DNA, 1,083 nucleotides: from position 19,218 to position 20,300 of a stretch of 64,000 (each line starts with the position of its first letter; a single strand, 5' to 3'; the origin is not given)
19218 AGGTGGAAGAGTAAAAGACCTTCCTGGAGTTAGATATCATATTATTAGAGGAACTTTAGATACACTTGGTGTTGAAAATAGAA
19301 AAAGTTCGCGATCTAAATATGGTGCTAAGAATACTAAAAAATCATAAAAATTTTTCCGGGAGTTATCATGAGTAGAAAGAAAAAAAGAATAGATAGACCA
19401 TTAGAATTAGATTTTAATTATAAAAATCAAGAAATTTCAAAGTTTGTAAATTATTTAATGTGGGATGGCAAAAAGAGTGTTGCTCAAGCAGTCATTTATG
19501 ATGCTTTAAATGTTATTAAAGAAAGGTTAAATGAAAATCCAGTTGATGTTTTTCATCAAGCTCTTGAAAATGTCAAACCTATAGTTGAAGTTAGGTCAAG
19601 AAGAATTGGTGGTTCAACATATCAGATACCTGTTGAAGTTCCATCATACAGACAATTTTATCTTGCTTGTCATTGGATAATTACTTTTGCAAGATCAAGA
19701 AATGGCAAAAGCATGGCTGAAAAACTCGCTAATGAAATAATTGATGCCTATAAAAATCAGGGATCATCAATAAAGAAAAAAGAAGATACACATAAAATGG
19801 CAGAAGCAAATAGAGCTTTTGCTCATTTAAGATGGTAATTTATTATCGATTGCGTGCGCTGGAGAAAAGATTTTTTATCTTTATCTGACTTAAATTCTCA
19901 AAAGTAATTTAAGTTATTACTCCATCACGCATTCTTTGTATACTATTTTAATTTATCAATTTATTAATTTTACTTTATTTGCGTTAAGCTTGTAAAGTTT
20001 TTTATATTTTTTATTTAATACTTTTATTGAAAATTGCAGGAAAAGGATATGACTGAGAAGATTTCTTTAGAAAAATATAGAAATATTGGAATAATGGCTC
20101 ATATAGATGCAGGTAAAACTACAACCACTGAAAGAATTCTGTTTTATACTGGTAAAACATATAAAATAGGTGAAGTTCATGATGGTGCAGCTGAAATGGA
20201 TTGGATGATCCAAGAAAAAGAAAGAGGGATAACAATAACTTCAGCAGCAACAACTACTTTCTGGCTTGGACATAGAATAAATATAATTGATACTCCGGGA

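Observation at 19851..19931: Unannotated 81-nt three-way-junction RNA between rpsG and fusA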

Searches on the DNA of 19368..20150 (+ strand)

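Call 4: search_rna_families(source=window, start=19700, end=20150, threshold=evalue, max_evalue=10, show_alignments=3)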
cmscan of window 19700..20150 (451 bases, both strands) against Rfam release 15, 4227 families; matches with E-value up to 10: 4.
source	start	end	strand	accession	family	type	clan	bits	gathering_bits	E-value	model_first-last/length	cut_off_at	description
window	19858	19926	+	RF01287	snoR27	Gene; snRNA; snoRNA; CD-box;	CL00079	21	41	1.3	1-94/94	no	Small nucleolar RNA snoR27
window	20088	20134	+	RF01368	CRISPR-DR55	Gene; CRISPR;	-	18.4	41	6.4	1-37/37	no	CRISPR RNA direct repeat element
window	19758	19854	-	RF01226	snoZ5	Gene; snRNA; snoRNA; CD-box;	CL00045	15.8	60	5.8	1-113/113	no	Small nucleolar RNA Z5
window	19906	20118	-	RF02546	LSU_trypano_mito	Gene; rRNA;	CL00112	10.5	60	7.8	1-561/561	no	Trypanosomatid mitochondrial large subunit ribosomal RNA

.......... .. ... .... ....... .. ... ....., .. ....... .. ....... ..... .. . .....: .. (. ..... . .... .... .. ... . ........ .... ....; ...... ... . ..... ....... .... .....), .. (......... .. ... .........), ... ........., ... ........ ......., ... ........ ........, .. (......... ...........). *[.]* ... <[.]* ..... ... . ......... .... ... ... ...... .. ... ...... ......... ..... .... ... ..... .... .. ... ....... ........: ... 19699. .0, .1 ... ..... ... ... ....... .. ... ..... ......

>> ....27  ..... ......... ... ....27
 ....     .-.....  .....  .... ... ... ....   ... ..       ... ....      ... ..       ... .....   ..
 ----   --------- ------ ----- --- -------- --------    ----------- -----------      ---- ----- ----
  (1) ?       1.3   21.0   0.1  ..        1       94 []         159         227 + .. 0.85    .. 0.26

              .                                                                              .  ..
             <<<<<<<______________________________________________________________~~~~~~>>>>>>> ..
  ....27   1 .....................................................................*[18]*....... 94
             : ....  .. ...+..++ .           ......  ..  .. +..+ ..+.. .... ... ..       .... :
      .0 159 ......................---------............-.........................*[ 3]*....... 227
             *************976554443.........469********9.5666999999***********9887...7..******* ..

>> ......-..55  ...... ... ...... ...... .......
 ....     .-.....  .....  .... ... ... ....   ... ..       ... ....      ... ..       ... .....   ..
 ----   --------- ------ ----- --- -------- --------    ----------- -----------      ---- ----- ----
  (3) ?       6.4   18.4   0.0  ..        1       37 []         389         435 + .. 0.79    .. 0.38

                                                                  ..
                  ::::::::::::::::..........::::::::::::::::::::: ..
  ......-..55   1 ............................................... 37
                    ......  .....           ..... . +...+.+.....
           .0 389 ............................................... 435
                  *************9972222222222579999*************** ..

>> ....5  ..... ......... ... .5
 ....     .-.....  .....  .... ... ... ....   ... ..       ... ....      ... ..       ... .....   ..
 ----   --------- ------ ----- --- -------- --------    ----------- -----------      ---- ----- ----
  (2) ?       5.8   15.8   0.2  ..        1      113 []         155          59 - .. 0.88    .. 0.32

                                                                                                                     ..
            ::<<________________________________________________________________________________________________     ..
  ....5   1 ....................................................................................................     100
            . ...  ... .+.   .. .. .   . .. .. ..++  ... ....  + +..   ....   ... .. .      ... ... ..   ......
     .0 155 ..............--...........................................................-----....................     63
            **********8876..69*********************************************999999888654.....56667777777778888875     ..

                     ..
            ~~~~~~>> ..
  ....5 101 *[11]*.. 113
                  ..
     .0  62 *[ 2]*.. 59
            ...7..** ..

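Call 38: build_rna_model(alignment_id=A3, structure=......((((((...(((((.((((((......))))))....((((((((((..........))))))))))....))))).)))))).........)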
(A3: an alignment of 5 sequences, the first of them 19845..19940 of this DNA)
Model R1 built from alignment A3 (5 sequences, 98 columns); structure: as given.
model positions 98; base pairs 27; branch points 1; effective number of sequences 1; information 0.591 bits per position. Calibrated on 0.2 Mb of random sequence (short: E-values are rough).
structure used (alignment columns):
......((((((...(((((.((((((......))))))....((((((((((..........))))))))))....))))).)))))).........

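Call 39: search_with_rna_model(model_id=R1, sources=[window, L001, L081, L082, L086, L091, L092, L094, L096, L097, L098, L101, L102, L116, L182, L002, L003, L010, L013, L014, L033, L050, L062, L065], max_evalue=10, make_alignment=true, show_alignments=8)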
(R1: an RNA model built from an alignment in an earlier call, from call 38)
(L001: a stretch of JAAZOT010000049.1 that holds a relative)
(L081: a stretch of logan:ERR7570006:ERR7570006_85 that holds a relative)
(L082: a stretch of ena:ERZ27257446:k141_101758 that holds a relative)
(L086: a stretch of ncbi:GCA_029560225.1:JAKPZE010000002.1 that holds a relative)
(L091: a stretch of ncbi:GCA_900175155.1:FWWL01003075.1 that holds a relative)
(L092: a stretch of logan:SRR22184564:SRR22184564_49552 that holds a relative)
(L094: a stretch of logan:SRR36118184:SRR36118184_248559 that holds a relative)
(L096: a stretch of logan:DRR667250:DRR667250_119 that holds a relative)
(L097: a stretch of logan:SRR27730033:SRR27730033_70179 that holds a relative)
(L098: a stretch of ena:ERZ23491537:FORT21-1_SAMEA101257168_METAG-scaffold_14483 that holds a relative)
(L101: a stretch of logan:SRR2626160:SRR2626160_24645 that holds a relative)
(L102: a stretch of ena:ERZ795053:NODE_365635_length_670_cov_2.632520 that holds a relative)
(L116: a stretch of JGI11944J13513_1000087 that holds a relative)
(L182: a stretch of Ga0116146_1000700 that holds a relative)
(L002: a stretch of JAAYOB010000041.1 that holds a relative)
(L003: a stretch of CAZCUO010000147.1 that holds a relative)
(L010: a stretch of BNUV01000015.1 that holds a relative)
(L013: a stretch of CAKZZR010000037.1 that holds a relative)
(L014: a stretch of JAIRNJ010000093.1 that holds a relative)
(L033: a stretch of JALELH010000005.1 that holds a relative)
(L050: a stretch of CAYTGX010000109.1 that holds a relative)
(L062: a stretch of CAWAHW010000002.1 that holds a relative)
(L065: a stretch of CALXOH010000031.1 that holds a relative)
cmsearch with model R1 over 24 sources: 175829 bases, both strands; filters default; matches with E-value up to 10: 14.
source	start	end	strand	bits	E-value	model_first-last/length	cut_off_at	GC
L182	1971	2068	-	113.5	1.1e-22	1-98/98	no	0.3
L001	3478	3573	+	112.5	1.8e-22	1-98/98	no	0.31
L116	5545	5640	-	112.5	1.8e-22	1-98/98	no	0.31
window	19845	19940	+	110.9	4e-22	1-98/98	no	0.31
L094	582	677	+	105.7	5.9e-21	1-98/98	no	0.32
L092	2658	2753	+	105.3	7.2e-21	1-98/98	no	0.33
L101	904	1014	+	69.3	9.1e-13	1-98/98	no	0.29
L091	2986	3073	+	58.1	2.9e-10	1-98/98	no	0.31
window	19842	19937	-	24.7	0.0091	1-98/98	no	0.3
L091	2983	3070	-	20.5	0.082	1-98/98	no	0.31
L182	1974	2071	+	15.3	1.2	1-98/98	no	0.3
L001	3475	3570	-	15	1.4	1-98/98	no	0.32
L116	5548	5643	+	15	1.4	1-98/98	no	0.32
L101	901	1011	-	14.6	1.7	1-98/98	no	0.29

Alignment A4: 14 matches aligned to the model, 124 columns, each read 5' to 3' on its own strand. Consensus structure (alignment columns), stored with it:
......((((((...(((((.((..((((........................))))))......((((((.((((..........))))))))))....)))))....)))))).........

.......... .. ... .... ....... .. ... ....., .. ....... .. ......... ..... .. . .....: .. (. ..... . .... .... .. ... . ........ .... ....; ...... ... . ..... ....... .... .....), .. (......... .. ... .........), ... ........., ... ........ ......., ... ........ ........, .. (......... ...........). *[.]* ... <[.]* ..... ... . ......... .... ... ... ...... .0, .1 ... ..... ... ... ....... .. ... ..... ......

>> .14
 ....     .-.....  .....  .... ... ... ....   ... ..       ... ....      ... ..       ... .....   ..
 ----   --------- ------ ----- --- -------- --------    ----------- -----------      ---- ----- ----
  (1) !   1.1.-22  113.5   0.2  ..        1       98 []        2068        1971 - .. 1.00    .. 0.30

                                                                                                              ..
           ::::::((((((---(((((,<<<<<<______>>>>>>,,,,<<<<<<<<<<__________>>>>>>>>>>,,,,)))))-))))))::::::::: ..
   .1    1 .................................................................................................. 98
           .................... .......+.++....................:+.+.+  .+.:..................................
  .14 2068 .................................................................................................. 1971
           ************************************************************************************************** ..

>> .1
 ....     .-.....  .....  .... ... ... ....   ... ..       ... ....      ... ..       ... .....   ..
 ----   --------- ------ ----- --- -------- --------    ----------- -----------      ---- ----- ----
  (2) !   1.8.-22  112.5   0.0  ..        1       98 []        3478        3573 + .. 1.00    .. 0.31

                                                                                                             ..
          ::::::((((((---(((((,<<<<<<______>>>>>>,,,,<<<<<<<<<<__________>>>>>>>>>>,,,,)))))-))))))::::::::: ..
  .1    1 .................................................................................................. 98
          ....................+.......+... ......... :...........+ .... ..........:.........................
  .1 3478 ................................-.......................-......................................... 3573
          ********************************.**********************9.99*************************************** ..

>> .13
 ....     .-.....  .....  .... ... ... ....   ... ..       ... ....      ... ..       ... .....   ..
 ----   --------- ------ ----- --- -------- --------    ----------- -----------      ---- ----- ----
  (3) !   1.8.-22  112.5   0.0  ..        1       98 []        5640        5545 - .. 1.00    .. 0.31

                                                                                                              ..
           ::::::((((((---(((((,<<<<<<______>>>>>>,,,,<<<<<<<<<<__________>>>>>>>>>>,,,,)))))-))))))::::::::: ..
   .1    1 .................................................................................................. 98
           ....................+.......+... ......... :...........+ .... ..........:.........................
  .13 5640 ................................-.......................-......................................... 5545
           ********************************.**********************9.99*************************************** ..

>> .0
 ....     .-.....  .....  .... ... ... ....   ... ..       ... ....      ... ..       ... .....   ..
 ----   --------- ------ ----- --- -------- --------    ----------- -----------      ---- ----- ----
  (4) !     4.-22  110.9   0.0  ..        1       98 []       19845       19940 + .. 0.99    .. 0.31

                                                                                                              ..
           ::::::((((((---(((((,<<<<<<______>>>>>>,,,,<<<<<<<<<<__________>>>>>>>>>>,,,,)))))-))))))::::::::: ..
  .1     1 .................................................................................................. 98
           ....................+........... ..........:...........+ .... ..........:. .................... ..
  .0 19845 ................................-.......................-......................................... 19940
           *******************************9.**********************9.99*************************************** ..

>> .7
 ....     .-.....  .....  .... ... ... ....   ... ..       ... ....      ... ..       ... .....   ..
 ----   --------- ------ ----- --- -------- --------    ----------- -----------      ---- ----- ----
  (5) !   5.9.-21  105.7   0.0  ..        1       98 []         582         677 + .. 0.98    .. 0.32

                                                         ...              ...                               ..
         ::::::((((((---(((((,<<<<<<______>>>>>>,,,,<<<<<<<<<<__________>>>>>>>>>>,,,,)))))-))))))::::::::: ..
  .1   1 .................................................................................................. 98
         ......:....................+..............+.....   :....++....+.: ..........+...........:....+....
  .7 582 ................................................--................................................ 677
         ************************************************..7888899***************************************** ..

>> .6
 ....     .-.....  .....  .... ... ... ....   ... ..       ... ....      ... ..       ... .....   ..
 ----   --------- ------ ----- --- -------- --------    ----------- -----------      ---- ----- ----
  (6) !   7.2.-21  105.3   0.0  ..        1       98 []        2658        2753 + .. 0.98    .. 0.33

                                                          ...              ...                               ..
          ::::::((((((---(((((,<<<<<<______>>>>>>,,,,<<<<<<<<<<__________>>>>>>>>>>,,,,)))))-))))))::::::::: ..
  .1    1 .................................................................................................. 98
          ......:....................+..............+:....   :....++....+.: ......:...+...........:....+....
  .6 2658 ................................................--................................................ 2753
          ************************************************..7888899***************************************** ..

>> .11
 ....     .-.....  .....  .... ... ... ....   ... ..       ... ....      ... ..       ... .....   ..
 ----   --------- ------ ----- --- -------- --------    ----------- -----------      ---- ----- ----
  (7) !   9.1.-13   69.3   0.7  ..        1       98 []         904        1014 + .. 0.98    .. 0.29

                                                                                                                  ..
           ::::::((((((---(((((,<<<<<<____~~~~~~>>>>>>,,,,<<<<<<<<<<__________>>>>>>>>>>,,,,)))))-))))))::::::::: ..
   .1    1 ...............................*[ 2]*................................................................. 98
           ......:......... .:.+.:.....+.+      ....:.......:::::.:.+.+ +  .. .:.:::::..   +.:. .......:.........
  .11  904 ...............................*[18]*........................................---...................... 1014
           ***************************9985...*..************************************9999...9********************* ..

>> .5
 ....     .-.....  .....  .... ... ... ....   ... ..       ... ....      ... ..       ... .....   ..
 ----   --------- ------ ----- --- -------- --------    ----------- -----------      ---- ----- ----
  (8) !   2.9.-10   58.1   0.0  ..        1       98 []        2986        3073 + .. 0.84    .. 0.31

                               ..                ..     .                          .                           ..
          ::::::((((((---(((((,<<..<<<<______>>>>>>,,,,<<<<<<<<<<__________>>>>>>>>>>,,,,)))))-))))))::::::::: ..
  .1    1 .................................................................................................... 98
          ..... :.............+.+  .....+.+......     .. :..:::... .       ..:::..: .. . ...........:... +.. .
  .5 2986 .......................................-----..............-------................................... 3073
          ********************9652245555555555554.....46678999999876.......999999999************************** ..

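Call 40: search_with_rna_model(model_id=R1, sources=[window, L001, L091, L092, L094, L101, L182], max_evalue=0.00001, make_alignment=true)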
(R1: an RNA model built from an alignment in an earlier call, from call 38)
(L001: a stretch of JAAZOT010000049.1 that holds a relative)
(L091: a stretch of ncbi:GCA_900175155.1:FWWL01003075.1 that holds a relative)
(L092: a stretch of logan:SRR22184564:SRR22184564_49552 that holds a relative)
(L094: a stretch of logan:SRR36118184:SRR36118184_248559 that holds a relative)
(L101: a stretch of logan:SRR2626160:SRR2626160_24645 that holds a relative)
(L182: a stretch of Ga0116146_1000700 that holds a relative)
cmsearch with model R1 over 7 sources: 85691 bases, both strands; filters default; matches with E-value up to 0.00001: 7.
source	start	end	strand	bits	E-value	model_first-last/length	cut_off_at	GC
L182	1971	2068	-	113.5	5.2e-23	1-98/98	no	0.3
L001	3478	3573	+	112.5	8.8e-23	1-98/98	no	0.31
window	19845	19940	+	110.9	1.9e-22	1-98/98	no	0.31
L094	582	677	+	105.7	2.9e-21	1-98/98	no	0.32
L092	2658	2753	+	105.3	3.5e-21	1-98/98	no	0.33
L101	904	1014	+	69.3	4.4e-13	1-98/98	no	0.29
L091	2986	3073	+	58.1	1.4e-10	1-98/98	no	0.31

Alignment A5: 7 matches aligned to the model, 118 columns, each read 5' to 3' on its own strand. Consensus structure (alignment columns), stored with it:
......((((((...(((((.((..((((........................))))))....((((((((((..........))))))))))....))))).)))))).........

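Call 50: search_rna_families(sources=[L010, L014, L023, L037, L055, L069, L020, L082, L097, L031], threshold=gathering)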
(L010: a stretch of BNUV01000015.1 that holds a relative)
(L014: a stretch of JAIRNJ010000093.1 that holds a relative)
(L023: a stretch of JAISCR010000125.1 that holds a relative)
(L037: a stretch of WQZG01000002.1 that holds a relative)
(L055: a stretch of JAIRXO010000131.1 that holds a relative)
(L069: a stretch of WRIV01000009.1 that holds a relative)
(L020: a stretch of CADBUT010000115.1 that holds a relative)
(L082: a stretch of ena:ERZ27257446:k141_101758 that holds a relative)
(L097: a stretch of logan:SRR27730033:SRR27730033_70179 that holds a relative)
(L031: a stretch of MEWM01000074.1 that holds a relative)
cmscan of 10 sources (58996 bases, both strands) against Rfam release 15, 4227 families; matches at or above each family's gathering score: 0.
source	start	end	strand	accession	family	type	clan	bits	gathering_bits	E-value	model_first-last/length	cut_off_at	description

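Call 61: search_rna_families(sources=[L039, L044, L057, L068], threshold=gathering, show_alignments=2)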
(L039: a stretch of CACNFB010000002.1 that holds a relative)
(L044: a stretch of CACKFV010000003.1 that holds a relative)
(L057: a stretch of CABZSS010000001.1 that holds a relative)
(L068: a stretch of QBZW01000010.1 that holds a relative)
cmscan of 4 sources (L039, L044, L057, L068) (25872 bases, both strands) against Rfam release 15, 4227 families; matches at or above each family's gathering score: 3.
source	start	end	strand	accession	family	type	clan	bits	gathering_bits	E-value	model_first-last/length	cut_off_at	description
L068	2525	2610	+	RF01823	rspL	Gene; sRNA;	-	83.9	37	1.5e-14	1-89/89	no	rpsL sRNA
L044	2532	2620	+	RF01823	rspL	Gene; sRNA;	-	48.1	37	7.5e-06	1-89/89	no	rpsL sRNA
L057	2532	2620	+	RF01823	rspL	Gene; sRNA;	-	46.7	37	1.6e-05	1-89/89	no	rpsL sRNA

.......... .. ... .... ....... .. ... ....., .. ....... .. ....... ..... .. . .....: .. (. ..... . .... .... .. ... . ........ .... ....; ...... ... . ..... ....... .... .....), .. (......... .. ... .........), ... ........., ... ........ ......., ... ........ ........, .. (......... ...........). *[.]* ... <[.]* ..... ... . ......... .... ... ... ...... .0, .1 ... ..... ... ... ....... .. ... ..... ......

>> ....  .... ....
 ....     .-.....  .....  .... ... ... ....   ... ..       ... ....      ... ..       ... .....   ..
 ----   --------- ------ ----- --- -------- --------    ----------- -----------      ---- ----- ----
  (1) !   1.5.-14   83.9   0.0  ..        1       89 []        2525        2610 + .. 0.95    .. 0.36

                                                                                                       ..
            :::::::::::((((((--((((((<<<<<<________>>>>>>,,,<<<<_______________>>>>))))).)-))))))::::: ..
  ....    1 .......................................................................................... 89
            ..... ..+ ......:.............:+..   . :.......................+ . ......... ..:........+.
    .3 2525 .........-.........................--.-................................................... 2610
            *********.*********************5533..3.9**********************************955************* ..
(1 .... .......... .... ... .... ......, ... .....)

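Call 63: search_with_rna_model(model_id=R1, sources=[L004, L005, L006, L007, L008, L009, L011, L012, L015, L016, L017, L018, L019, L020, L021, L022, L023, L024, L025, L026, L027, L028, L029, L030, L031, L032, L034, L035, L036, L037, L038, L039, L040, L041, L042, L043, L044, L045, L046, L047, L048, L049, L051, L052, L053, L054, L055, L056, L057, L058, L059, L060, L061, L063, L064, L066, L067, L068, L069, L070, L071, L072, L073, L074, L075, L076, L077, L078, L079, L080, L099, L100], max_evalue=10)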
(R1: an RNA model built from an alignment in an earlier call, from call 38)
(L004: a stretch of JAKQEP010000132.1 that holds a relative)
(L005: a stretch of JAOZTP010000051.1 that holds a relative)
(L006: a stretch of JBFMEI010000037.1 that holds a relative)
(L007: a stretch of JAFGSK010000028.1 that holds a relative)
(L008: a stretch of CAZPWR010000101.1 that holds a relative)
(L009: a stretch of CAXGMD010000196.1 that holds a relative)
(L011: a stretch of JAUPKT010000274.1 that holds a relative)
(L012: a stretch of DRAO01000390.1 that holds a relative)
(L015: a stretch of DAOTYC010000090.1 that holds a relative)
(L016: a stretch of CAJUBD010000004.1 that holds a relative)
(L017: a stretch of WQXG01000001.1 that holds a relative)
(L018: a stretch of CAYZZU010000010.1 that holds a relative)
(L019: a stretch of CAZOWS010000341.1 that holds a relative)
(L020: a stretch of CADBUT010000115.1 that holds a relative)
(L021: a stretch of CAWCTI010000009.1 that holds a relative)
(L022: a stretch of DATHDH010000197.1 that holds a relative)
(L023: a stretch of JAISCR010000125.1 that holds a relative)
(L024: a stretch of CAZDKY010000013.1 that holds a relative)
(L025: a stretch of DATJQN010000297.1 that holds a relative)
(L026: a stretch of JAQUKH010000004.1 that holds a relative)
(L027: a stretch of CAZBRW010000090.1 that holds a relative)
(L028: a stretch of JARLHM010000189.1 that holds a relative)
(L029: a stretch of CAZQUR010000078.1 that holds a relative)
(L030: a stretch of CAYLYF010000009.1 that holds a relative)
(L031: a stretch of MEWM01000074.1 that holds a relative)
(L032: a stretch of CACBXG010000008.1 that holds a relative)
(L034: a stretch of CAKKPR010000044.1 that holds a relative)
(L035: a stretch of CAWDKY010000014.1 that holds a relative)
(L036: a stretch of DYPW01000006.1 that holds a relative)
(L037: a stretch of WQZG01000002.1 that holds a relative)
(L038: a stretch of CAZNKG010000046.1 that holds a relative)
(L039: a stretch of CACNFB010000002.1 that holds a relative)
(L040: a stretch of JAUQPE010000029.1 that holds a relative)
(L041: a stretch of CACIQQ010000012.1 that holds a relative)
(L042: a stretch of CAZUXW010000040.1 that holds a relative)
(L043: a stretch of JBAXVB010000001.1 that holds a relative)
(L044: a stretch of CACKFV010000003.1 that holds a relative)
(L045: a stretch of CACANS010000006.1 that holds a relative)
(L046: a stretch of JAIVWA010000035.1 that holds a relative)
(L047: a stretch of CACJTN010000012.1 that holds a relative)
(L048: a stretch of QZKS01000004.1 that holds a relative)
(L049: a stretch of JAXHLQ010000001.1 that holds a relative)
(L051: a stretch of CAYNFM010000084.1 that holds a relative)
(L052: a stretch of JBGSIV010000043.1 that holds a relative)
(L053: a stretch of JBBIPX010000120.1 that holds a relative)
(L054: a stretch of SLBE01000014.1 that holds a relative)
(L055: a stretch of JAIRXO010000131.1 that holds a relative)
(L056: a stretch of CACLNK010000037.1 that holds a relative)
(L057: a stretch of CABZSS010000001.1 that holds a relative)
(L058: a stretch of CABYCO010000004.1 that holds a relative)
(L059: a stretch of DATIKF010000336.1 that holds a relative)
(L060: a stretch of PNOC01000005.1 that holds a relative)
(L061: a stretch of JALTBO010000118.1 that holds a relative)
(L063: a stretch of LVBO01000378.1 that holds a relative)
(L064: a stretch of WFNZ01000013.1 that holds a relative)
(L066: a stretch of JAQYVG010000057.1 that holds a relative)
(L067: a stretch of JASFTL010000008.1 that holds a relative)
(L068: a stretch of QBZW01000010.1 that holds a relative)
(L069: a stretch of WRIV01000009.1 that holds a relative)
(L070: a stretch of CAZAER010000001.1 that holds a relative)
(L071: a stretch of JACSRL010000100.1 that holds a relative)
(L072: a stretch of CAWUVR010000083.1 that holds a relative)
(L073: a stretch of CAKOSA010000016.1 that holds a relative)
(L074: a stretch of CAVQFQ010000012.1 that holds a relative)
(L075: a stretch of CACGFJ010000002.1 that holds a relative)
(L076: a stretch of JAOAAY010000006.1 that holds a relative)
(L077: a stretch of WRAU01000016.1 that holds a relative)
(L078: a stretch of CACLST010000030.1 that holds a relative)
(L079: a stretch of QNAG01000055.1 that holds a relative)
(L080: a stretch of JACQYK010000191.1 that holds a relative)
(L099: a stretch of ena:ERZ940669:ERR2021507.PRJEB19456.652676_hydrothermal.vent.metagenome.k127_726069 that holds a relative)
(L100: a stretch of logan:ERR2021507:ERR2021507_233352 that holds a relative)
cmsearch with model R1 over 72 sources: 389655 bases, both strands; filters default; matches with E-value up to 10: 0.
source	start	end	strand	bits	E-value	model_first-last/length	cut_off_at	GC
